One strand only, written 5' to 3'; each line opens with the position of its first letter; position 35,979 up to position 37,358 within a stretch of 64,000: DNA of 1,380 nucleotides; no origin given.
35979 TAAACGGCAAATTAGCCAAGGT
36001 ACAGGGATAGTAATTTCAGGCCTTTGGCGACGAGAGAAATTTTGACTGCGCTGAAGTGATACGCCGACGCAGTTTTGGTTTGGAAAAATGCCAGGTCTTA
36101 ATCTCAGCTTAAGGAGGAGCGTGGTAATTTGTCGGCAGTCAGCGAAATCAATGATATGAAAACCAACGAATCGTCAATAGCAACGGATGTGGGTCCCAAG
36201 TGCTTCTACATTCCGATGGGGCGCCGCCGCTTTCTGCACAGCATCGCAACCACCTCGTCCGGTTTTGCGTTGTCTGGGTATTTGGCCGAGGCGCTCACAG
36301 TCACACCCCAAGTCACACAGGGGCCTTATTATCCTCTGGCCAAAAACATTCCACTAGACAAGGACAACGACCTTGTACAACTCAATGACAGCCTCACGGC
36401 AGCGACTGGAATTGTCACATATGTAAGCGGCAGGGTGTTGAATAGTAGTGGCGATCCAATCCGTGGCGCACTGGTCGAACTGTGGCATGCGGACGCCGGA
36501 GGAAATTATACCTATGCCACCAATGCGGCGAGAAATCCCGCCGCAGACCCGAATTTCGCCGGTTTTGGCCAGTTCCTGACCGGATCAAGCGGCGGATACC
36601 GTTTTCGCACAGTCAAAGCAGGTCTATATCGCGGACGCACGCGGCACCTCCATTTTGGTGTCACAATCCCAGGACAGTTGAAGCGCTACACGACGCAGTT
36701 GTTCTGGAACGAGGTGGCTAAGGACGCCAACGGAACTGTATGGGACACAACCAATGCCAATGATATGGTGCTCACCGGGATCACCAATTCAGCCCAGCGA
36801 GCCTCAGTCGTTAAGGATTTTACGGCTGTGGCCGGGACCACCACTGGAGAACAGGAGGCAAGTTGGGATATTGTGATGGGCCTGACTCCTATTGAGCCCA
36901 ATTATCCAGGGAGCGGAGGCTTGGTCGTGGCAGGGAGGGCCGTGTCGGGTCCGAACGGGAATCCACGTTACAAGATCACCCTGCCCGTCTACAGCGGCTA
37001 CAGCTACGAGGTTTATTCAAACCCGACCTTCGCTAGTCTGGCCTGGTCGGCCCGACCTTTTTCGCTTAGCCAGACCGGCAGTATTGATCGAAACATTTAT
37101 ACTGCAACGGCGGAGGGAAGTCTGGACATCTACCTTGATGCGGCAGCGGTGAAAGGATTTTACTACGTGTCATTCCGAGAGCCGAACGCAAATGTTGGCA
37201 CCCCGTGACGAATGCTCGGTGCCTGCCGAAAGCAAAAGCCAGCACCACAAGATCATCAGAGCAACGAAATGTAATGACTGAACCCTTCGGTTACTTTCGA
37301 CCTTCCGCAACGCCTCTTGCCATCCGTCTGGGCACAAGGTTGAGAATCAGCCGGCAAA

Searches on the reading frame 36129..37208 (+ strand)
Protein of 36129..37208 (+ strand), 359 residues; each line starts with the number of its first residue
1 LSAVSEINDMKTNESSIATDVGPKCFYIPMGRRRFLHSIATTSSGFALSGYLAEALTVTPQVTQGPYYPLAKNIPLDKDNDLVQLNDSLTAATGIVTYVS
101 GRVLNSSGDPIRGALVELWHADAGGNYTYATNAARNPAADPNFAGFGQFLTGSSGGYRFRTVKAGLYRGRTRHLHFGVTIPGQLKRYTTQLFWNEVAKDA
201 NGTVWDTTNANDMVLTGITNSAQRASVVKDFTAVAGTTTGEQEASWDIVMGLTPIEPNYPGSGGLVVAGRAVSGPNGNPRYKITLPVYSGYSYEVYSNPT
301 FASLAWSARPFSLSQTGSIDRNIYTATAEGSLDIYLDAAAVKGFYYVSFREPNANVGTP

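Call 36: search_protein_families(library=pfam, proteins=[window:36129-37208:+], max_evalue=0.01)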
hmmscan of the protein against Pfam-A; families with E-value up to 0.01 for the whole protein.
window:36129-37208:+ (359 aa): 2 families
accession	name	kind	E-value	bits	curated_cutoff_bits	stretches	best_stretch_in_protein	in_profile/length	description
PF00775.27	Dioxygenase_C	-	3.8e-20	72.5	27.3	1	65-194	3-140/182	Dioxygenase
PF13620.12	CarboxypepD_reg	-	4e-05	24.3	32.3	1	99-133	2-36/82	Carboxypeptidase regulatory-like domain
